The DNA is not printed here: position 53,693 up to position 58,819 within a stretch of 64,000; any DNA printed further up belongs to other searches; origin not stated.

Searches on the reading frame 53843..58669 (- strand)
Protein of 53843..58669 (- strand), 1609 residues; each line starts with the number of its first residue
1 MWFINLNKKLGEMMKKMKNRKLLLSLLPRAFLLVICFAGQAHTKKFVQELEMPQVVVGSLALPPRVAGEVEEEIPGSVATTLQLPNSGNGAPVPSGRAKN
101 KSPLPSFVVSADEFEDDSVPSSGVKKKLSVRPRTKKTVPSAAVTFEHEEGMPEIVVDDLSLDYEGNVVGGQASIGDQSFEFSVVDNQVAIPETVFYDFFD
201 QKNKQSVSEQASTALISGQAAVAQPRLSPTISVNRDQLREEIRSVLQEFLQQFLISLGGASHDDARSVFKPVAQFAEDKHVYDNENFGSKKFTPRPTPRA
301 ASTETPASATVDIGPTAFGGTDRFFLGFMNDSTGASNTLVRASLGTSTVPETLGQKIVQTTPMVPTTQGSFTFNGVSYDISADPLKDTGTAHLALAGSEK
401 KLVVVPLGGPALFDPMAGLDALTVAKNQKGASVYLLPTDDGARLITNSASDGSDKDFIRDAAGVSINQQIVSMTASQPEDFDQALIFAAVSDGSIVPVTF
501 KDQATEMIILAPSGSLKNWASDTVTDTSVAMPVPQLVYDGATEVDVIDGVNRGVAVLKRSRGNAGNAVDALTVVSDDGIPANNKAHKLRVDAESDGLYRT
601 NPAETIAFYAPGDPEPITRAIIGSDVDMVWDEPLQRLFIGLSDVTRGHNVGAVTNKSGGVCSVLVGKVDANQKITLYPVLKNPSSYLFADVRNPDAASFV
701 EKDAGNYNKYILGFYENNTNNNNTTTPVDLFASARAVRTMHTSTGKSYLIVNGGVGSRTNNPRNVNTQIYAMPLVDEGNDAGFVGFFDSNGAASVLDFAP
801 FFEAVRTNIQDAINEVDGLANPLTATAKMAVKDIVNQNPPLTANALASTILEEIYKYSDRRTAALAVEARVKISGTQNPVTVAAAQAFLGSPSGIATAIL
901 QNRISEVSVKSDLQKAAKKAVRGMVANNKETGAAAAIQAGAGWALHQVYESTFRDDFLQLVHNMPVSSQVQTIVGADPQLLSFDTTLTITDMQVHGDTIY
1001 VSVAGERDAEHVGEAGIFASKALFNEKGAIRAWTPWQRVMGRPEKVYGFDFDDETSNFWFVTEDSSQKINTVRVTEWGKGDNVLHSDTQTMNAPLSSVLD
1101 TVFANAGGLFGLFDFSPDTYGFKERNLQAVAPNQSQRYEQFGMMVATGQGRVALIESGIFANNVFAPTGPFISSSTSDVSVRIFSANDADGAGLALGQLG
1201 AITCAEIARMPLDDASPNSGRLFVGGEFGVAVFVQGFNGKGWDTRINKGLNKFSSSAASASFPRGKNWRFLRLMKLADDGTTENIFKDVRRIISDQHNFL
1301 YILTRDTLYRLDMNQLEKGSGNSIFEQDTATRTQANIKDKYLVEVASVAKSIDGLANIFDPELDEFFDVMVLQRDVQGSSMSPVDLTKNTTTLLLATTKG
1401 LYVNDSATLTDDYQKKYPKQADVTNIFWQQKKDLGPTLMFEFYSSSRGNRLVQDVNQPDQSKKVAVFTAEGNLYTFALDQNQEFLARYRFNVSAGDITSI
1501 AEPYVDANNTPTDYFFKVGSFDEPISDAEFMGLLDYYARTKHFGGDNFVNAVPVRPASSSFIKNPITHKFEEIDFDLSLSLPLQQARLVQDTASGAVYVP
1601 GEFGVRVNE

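Call 8: search_protein_families(library=pfam, proteins=[window:53843-58669:-], max_evalue=0.1)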
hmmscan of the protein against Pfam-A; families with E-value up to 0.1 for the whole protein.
window:53843-58669:- (1609 aa): 0 families

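Call 9: search_protein_families(library=ncbifam, proteins=[window:53843-58669:-], max_evalue=0.1)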
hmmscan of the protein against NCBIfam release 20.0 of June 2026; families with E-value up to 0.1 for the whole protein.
window:53843-58669:- (1609 aa): 1 family
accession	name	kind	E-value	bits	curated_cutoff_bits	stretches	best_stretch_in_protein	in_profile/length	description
NF047431.1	hiber_recruit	equivalog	0.066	12.1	375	0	895-1000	18-121/402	ribosome hibernation factor-recruiting GTPase MRF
